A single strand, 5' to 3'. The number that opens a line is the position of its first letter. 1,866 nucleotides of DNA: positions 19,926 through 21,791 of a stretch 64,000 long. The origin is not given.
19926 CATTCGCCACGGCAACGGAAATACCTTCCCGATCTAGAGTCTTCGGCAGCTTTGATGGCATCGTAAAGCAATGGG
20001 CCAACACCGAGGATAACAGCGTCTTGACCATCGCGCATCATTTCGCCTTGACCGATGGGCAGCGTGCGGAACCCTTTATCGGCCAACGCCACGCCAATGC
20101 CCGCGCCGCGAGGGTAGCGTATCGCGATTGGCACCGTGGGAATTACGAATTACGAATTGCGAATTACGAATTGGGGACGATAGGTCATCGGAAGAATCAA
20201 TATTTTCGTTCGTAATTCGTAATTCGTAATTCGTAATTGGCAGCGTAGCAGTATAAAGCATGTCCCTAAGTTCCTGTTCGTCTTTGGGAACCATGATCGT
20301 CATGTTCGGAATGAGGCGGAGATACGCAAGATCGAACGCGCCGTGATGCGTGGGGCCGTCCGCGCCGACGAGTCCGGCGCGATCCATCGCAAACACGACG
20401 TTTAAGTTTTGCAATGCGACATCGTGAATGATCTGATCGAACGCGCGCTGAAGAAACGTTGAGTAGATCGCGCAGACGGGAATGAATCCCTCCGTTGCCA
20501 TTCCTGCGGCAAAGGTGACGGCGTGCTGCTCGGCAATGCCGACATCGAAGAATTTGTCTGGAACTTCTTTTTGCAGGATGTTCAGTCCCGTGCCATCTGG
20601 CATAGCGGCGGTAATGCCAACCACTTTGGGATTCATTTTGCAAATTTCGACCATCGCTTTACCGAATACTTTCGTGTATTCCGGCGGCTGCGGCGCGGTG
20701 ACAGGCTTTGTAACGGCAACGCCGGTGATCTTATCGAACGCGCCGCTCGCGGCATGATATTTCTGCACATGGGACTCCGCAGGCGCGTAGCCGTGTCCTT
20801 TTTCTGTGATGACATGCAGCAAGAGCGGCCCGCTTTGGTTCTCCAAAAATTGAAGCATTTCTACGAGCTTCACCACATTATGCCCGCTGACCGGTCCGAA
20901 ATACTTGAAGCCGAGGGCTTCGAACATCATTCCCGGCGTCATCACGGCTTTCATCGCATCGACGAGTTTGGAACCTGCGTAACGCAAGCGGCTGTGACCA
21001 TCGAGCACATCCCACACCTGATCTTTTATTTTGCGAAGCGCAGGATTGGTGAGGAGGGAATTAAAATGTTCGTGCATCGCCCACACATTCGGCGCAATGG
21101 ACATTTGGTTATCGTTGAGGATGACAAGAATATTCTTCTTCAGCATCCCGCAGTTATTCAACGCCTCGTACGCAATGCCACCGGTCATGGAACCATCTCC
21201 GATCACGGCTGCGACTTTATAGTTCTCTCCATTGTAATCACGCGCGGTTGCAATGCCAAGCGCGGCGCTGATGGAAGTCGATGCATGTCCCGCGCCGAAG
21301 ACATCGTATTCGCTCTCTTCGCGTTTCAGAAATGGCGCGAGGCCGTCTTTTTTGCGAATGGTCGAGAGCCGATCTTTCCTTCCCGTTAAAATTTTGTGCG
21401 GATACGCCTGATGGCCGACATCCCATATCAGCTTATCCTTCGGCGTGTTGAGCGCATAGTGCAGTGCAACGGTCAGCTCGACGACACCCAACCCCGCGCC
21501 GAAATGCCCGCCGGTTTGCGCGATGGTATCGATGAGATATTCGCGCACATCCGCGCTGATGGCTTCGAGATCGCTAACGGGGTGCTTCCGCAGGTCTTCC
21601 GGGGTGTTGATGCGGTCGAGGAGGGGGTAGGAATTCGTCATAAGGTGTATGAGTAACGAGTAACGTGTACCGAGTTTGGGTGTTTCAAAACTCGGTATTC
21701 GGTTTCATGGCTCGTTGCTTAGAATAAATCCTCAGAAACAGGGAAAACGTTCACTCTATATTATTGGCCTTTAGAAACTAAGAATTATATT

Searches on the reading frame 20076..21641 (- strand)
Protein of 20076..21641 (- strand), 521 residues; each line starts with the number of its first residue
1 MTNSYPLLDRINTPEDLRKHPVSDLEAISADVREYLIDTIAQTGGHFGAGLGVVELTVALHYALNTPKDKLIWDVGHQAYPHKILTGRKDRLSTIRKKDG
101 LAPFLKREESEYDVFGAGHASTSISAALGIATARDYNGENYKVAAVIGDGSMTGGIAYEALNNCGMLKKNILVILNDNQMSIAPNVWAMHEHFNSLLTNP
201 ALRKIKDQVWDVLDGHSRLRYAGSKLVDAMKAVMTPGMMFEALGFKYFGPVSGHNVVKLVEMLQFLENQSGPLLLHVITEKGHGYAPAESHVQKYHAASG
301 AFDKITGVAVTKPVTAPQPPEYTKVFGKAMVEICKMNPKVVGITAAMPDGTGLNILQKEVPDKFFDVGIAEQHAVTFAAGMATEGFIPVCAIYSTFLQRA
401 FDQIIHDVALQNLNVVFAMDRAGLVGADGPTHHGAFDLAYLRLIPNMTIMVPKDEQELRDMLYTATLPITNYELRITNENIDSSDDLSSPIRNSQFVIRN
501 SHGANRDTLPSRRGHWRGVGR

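Call 3: search_protein_families(library=pfam, proteins=[window:20076-21641:-], max_evalue=0.01)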
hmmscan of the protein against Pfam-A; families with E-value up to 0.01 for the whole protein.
window:20076-21641:- (521 aa): 5 families
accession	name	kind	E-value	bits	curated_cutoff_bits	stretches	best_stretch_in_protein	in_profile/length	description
PF13292.11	DXP_synthase_N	-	3.2e-112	374.7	21.2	1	8-279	1-274/274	1-deoxy-D-xylulose-5-phosphate synthase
PF02779.29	Transket_pyr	-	1.3e-48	165.4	27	1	320-466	3-155/174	Transketolase, pyrimidine binding domain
PF00676.26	E1_dh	-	3.7e-05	23.3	22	1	119-184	104-167/300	Dehydrogenase E1 component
PF02775.26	TPP_enzyme_C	-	0.00011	22.4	21.9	1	115-187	25-91/151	Thiamine pyrophosphate enzyme, C-terminal TPP binding domain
PF00456.26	Transketolase_N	-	0.00039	19.9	22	0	140-186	144-191/334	Transketolase, thiamine diphosphate binding domain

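Call 54: find_related_loci(query=window:20250-21641:-, collection=genome_contigs, flank=10000)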
Query window:20250-21641:- (464 aa) in genome_contigs; peptide patterns used: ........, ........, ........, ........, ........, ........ (x = any residue, [..] = any of these).
600 stretches matched a pattern (row limit reached: there are more); 589 encode a relative of the query (tblastn E <= 1e-3); the best 80 are kept; 80 distinct loci.
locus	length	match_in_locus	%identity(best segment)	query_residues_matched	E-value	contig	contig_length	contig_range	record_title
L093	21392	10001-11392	94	1-464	0e+0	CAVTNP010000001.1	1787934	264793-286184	MAG: Ignavibacteriota bacterium isolate MFD04780.bin.1.195 genome assembly, contig: contig_13287, whole genome shotgun s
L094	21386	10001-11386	87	3-464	0e+0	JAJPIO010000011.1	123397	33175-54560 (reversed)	MAG: Bacteroidetes bacterium isolate Centralia_MAG_334 k107_33676874, whole genome shotgun sequence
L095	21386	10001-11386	87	3-464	0e+0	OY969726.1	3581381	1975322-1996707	MAG: uncultured Bacteroidetes bacterium isolate MFD05502.bin.4.212 genome assembly, chromosome: 1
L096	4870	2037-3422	86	3-464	0e+0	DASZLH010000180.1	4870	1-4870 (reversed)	MAG TPA_asm: Candidatus Kapaibacterium sp. isolate SMAG_U5859 k141_2922398, whole genome shotgun sequence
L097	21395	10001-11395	86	3-464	0e+0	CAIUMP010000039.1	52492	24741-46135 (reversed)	MAG: uncultured Ignavibacteriae bacterium isolate Ki2-D3_bin-1418 genome assembly, contig: bin-1418:39/62, whole genome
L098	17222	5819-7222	85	3-464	0e+0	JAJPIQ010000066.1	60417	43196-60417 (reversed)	MAG: Bacteroidetes bacterium isolate Centralia_MAG_339 k107_10664166, whole genome shotgun sequence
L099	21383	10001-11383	80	2-464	0e+0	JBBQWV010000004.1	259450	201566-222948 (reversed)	MAG: Candidatus Kapaibacterium sp. isolate Co_metawrap_2078 Cmw_2078_k141_27550518_length_259450_cov_27.9307, whole geno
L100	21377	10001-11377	78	4-464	0e+0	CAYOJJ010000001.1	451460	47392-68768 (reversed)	MAG TPA_asm: uncultured Alphaproteobacteria bacterium isolate SRP262948_co1_66 genome assembly, contig: NODE_8_length_45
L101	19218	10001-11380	78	3-464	0e+0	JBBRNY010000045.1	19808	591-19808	MAG: Candidatus Kapaibacterium sp. isolate La1_metabat2.223 LA1C_B2.223_k141_3695254L_19808_cov_13.0018, whole genome sh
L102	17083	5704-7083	79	3-464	0e+0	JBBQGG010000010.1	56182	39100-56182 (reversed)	MAG: Candidatus Kapaibacterium sp. isolate Co_metawrap_972 Cmw_972_k141_7573790_length_56182_cov_10.0000, whole genome s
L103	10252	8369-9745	75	4-464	0e+0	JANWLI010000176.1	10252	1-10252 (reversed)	MAG: Candidatus Kapaibacterium sp. isolate CRAIB_MAG116 c_000000110694, whole genome shotgun sequence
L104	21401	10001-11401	66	2-464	0e+0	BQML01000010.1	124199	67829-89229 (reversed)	MAG: Bacteroidia bacterium HBSIN02 DNA, sequence010, whole genome shotgun sequence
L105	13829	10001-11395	65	4-464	0e+0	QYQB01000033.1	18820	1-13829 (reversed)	MAG: bacterium isolate PowLak16_MAG13 c_000000026061, whole genome shotgun sequence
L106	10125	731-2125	66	4-464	0e+0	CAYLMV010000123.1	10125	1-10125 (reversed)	MAG TPA_asm: uncultured Chitinophagaceae bacterium isolate binchicken_co50_279 genome assembly, contig: NODE_8417_length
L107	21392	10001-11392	63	5-464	0e+0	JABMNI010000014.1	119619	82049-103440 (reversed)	MAG: Ignavibacteria bacterium isolate bin.189 k141_1298069, whole genome shotgun sequence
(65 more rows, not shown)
